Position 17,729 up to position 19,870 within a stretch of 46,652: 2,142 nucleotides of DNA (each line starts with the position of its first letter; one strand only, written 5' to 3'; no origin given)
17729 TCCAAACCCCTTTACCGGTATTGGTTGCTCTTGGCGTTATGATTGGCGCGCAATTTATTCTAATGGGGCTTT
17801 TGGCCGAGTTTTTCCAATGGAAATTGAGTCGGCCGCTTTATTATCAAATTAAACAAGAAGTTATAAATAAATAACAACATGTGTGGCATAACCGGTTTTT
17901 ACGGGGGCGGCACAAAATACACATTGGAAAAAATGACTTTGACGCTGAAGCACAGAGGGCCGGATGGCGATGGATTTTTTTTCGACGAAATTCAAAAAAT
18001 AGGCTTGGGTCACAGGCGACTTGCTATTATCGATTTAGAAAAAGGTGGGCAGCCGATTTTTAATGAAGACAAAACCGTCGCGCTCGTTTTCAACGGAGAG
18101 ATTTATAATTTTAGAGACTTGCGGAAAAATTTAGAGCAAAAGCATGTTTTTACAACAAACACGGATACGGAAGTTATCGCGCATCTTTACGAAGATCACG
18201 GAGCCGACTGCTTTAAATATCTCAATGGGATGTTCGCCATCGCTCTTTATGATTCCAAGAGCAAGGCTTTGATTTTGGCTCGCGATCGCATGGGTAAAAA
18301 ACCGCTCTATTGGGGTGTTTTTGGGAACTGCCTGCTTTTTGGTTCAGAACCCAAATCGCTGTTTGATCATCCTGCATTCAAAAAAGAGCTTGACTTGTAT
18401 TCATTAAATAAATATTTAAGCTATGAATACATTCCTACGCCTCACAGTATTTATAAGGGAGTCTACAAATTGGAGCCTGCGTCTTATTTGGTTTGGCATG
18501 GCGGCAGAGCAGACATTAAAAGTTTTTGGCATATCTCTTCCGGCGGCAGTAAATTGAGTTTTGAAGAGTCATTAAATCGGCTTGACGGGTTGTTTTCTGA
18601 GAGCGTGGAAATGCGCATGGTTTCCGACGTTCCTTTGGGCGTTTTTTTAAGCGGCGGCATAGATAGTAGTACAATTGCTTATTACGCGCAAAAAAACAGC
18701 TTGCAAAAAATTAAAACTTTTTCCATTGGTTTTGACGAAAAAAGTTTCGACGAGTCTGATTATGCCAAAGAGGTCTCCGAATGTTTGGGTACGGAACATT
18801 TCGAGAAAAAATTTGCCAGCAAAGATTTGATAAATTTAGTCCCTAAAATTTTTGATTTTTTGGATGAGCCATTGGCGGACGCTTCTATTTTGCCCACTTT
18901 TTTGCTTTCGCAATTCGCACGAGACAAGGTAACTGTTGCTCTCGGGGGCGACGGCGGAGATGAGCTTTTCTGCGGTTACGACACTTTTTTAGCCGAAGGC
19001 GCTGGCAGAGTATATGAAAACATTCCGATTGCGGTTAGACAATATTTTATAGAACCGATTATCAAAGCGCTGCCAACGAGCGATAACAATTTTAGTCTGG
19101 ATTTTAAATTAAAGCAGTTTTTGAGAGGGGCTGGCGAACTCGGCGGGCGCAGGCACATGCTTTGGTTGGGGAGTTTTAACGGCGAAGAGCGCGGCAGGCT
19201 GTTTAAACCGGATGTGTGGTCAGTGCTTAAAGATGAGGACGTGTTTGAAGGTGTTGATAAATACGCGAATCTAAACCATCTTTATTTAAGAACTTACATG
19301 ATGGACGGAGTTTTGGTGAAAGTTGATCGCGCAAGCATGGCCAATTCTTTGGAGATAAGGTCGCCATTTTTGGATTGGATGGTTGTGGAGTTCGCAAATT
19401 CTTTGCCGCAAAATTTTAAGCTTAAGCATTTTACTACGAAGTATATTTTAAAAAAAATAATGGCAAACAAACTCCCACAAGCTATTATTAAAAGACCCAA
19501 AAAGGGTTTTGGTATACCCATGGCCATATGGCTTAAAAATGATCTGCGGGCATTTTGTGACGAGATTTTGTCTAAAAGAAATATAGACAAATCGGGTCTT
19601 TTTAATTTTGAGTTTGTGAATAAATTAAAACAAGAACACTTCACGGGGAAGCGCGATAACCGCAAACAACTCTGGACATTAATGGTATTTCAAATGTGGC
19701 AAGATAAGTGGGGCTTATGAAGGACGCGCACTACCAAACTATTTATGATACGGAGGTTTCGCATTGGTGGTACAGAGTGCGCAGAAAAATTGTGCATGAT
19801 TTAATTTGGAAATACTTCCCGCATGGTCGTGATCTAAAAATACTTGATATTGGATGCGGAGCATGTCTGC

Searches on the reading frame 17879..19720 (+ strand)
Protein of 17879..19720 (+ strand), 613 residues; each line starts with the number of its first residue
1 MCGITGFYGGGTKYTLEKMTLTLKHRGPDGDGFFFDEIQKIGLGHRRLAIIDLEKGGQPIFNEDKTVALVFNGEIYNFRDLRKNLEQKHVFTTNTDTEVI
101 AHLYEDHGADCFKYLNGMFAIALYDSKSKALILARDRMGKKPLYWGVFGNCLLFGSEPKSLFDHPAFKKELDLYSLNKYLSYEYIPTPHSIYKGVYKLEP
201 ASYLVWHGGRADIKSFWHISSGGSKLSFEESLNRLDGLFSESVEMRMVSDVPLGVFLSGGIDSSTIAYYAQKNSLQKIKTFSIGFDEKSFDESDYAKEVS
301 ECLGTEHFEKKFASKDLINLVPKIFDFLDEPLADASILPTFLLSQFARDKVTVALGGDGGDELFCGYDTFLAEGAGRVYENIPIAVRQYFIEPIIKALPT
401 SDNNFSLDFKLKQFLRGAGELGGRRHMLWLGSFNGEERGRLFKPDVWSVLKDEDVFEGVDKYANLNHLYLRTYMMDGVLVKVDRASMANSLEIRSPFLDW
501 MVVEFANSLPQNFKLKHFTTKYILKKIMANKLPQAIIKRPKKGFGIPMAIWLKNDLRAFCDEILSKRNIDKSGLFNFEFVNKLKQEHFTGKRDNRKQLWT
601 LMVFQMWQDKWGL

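Call 10: search_protein_families(library=pfam, proteins=[window:17879-19720:+], max_evalue=0.0001)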
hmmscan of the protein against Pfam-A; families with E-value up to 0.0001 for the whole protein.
window:17879-19720:+ (613 aa): 5 families
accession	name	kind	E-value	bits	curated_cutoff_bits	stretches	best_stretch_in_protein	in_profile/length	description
PF00733.27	Asn_synthase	-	6.8e-99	332.3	21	1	235-608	2-353/354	Asparagine synthase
PF13537.11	GATase_7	-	9.3e-45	152.1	25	1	45-162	1-122/123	Glutamine amidotransferase domain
PF13522.11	GATase_6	-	5.5e-41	140.1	27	1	28-157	1-130/130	Glutamine amidotransferase domain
PF12481.13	DUF3700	-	2.6e-07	30.8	27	1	111-157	125-171/228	Aluminium induced protein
PF06508.19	QueC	-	2.2e-05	24.5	22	1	255-309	4-57/210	Queuosine biosynthesis protein QueC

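Call 20: search_protein_families(library=ncbifam, proteins=[window:17879-19720:+], max_evalue=1e-10)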
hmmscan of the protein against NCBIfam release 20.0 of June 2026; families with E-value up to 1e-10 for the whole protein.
window:17879-19720:+ (613 aa): 9 families
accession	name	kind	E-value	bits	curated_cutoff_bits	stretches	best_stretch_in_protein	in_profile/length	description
TIGR03108.1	eps_aminotran_1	hypoth_equivalog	1.3e-161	539.4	816.9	1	1-606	1-623/628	XrtA/PEP-CTERM system amidotransferase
TIGR01536.1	asn_synth_AEB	equivalog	1.4e-144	483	267.1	1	2-544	1-517/517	asparagine synthase (glutamine-hydrolyzing)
TIGR03104.1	trio_amidotrans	equivalog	1.5e-108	363.6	570.1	2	1-370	1-383/589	N-acetylglutaminylglutamine amidotransferase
NF006949.0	PRK09431.1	equivalog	5.7e-92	309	499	3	1-164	1-168/554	asparagine synthase B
NF033535.1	lass_lactam_cya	exception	1.4e-63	215.5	525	2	3-370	3-382/668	lasso peptide isopeptide bond-forming cyclase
NF033561.1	macrolact_Ik_Al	subfamily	4.7e-17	61.8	300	1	111-373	75-340/561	albusnodin/ikarugamycin family macrolactam cyclase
NF001484.0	PRK00331.1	subfamily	5.9e-14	51.4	381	1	40-164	66-201/601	isomerizing glutamine--fructose-6-phosphate transaminase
TIGR01135.1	glmS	equivalog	9e-13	47.6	418.05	1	40-164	65-200/607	glutamine--fructose-6-phosphate transaminase (isomerizing)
TIGR01134.1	purF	equivalog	4.8e-11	42.7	350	0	41-158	66-196/432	amidophosphoribosyltransferase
